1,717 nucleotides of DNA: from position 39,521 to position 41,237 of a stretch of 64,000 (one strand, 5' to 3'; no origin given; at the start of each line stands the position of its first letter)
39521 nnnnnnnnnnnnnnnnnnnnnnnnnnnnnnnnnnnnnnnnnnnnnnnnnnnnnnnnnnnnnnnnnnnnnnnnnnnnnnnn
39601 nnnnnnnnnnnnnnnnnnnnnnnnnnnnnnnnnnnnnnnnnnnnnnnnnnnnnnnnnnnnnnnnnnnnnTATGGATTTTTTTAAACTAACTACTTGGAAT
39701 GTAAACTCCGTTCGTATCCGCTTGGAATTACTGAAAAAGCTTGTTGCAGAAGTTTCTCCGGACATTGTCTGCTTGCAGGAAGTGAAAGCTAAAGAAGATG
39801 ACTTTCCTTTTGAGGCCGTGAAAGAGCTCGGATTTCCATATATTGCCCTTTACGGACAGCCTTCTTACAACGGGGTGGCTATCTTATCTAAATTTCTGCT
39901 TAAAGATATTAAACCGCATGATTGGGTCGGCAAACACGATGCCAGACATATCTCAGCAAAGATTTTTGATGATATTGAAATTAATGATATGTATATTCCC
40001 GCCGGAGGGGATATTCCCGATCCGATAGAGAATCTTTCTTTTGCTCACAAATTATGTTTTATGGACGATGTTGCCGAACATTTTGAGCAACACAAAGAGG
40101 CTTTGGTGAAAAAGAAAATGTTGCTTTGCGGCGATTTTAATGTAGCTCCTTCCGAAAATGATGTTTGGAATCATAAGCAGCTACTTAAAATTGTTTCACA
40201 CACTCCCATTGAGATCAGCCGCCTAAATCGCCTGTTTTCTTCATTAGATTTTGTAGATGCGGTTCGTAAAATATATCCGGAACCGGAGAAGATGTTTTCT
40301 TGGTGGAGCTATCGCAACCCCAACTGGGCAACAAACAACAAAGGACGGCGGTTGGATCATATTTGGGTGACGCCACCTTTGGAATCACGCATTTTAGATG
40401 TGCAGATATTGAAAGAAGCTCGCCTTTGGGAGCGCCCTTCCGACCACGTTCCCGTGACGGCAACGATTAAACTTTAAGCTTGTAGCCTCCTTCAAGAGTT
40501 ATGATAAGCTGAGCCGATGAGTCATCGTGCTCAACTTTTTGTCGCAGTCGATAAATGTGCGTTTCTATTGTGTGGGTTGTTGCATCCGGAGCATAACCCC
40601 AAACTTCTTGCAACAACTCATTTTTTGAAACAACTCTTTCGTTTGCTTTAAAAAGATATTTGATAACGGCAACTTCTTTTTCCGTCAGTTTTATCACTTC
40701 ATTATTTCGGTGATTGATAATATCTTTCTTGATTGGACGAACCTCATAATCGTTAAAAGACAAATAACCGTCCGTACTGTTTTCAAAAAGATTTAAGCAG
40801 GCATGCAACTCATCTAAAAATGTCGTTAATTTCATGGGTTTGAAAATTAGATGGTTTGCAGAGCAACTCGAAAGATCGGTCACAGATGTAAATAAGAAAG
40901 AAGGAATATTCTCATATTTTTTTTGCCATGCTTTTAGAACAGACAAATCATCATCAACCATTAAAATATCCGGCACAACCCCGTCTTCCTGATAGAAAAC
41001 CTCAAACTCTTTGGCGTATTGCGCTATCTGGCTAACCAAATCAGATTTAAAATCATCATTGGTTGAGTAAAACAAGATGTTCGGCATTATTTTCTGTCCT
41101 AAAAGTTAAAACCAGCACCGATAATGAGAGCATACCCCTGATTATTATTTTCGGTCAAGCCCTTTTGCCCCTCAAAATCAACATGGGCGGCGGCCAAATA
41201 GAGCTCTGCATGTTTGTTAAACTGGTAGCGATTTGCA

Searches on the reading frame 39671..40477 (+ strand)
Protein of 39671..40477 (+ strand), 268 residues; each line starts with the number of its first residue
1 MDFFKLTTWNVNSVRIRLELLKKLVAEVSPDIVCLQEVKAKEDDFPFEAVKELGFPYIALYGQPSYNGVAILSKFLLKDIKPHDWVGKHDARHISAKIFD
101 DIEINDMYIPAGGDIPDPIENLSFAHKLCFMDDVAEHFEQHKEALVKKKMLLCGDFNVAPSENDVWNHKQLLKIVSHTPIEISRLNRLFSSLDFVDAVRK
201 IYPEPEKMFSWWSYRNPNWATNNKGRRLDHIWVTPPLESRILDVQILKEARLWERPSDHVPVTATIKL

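Call 23: search_protein_families(library=ncbifam, proteins=[window:39671-40477:+])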
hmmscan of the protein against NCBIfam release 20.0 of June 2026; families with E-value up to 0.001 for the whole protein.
window:39671-40477:+ (268 aa): 5 families
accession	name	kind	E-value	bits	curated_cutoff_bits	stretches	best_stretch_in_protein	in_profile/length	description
TIGR00633.1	xth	equivalog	1.2e-54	185.5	99.05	1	5-267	2-255/255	exodeoxyribonuclease III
TIGR00195.1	exoDNase_III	equivalog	4.3e-54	183.8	182.55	1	5-266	2-254/254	exodeoxyribonuclease III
NF008733.0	PRK11756.1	equivalog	1.1e-42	146.1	280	1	5-267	2-268/269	exodeoxyribonuclease III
NF010489.0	PRK13911.1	equivalog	3.6e-21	76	503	1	5-263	2-246/250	exodeoxyribonuclease III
NF003842.0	PRK05421.1-4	equivalog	7.5e-05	22.2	144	0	4-43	32-74/259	endonuclease/exonuclease/phosphatase family protein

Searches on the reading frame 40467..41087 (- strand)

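Call 23: search_protein_families(library=ncbifam, proteins=[window:40467-41087:-])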
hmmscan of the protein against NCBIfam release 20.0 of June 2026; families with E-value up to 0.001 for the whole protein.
window:40467-41087:- (206 aa): 39 families (the best 25 are shown)
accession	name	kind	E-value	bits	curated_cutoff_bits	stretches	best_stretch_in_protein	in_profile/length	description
NF040689.1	MtrAB_MtrA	equivalog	2.2e-19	69.7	300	1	12-203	22-217/219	MtrAB system response regulator MtrA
NF045944.1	ResRegRpaBCyano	equivalog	5.3e-17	62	330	1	99-203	113-226/229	response regulator transcription factor RpaB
TIGR01387.1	cztR_silR_copR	subfamily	2.3e-15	56.8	279.2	1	61-202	71-216/218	heavy metal response regulator transcription factor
NF008078.0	PRK10816.1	equivalog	1.5e-14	54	336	1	22-204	30-220/223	two-component system response regulator PhoP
NF040534.1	resp_reg_YycF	equivalog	2.4e-13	49.9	340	1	124-204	146-227/231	response regulator YycF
TIGR02154.1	PhoB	equivalog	5.4e-13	48.8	296.2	1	76-204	98-225/226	phosphate regulon transcriptional regulator PhoB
NF045914.1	RespRegNblR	equivalog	1.2e-12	47.9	300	1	75-204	99-225/228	response regulator transcription factor NblR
NF053854.1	RespRegPhoBBctds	equivalog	1.4e-12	47.5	270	1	77-202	94-222/225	two-component system response regulator PhoB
NF007928.2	PRK10643.1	equivalog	2.8e-12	46.8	330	1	37-188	48-204/216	two-component system response regulator PmrA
NF041734.1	resp_reg_RppA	equivalog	1.3e-11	44.3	250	1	76-205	96-228/229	two-component system response regulator RppA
NF008567.0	PRK11517.1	equivalog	1.7e-11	44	353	1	75-204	92-218/223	response regulator transcription factor HprR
NF012023.0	PRK15479.1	equivalog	8.3e-11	41.8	337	1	40-204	51-217/224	transcriptional regulator TctD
NF008296.0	PRK11083.1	equivalog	2.7e-10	40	273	1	128-205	148-226/228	two-component system response regulator CreB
NF041209.1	resp_regPieR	equivalog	3.2e-10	40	450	1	109-203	134-226/231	two component system response regulator PieR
NF033117.2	vanR_ACDEGLN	exception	3.5e-10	39.8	350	1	127-203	147-224/226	VanR-ABDEGLN family response regulator transcription factor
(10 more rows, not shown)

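Call 82: search_protein_families(library=pfam, proteins=[window:40467-41087:-], max_evalue=0.1)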
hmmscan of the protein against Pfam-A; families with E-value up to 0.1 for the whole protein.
window:40467-41087:- (206 aa): 3 families
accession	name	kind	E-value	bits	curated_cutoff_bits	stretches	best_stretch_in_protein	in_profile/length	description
PF00486.34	Trans_reg_C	-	7.2e-21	74.5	26.2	1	130-204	2-77/77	Transcriptional regulatory protein, C terminal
PF24706.1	DUF7669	-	0.0095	16.6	23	1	144-181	12-48/75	Domain of unknown function (DUF7669)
PF14163.11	SieB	-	0.081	13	26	0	120-153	64-97/147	Super-infection exclusion protein B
